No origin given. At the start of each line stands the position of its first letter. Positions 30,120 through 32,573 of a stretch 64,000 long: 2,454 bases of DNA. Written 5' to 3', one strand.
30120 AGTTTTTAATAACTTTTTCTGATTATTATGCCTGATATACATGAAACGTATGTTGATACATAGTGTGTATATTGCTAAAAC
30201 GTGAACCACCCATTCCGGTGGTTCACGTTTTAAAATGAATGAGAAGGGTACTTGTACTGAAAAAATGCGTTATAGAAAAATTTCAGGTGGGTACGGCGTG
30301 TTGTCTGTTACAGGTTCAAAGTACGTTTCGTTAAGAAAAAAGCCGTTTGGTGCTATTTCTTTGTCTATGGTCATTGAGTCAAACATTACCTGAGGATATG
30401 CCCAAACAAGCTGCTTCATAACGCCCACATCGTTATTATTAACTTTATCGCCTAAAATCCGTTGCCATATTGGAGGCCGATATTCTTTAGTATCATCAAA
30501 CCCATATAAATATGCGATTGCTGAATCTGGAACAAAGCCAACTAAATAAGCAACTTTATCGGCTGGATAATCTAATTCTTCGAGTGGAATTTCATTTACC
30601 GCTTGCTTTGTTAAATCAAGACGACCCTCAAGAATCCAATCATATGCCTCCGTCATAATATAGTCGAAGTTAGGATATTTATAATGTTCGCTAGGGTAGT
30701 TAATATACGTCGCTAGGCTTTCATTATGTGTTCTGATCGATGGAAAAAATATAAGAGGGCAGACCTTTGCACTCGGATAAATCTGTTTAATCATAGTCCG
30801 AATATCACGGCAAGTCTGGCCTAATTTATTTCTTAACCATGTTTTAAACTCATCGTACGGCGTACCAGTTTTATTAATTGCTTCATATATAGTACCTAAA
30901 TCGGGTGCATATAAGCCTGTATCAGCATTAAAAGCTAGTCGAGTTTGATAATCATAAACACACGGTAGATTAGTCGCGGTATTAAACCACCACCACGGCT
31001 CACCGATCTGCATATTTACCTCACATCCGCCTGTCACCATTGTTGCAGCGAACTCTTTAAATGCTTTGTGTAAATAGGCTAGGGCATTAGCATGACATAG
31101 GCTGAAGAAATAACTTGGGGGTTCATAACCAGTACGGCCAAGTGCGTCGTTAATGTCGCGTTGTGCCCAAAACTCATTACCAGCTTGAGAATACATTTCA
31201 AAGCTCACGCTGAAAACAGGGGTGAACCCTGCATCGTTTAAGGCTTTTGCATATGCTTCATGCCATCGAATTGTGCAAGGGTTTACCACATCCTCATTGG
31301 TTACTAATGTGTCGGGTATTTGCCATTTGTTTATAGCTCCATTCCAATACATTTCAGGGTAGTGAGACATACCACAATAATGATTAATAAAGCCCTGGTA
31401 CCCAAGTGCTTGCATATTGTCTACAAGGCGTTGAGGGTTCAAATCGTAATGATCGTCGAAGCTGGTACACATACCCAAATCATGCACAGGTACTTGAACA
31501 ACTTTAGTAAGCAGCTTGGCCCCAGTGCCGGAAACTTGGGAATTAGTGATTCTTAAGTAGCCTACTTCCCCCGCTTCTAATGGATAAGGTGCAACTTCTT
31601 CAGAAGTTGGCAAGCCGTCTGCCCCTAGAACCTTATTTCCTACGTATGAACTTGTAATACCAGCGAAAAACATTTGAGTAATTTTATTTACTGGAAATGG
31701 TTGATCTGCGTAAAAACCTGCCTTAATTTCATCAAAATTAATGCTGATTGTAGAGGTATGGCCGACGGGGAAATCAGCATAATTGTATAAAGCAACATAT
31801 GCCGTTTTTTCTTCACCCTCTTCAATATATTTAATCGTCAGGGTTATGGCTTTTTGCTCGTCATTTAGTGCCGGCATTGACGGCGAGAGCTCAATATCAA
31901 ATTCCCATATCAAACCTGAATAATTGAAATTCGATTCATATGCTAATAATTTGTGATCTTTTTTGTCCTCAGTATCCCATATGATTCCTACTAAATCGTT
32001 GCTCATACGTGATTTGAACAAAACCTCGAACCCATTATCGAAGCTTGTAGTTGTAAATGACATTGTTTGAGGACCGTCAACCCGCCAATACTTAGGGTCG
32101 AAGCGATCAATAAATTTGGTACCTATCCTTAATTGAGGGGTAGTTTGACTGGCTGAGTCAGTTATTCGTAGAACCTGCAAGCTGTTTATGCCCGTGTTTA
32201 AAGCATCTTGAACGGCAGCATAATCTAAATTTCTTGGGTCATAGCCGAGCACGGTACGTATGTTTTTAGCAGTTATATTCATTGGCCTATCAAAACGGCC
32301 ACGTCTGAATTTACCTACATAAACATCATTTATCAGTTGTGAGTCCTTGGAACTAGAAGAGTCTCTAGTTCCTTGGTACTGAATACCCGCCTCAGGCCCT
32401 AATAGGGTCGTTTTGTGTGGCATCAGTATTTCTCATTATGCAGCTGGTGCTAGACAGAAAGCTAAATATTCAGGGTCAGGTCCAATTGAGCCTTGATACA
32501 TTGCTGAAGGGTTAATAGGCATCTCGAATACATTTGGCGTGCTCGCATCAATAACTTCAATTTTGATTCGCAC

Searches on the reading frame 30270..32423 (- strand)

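Call 70: search_protein_families(library=phrogs, proteins=[window:30270-32423:-], max_evalue=0.00001)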
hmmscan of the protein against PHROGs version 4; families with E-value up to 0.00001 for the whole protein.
window:30270-32423:- (717 aa): 6 families
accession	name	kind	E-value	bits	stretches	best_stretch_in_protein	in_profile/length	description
phrog_6040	-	unknown function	3.2e-169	565.8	1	91-689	81-646/923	-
phrog_16150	-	tail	8.8e-51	173.9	1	374-688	114-419/425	tail assembly protein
phrog_14345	-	unknown function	1e-37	131.6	1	1-92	1-92/332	-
phrog_5283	-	unknown function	2.5e-26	93.6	1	5-92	4-92/516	-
phrog_24956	-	unknown function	4.6e-26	92.7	1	3-92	3-92/279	-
phrog_15324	-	tail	1.9e-25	89.4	2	292-363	349-417/1393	tail sheath and receptor binding protein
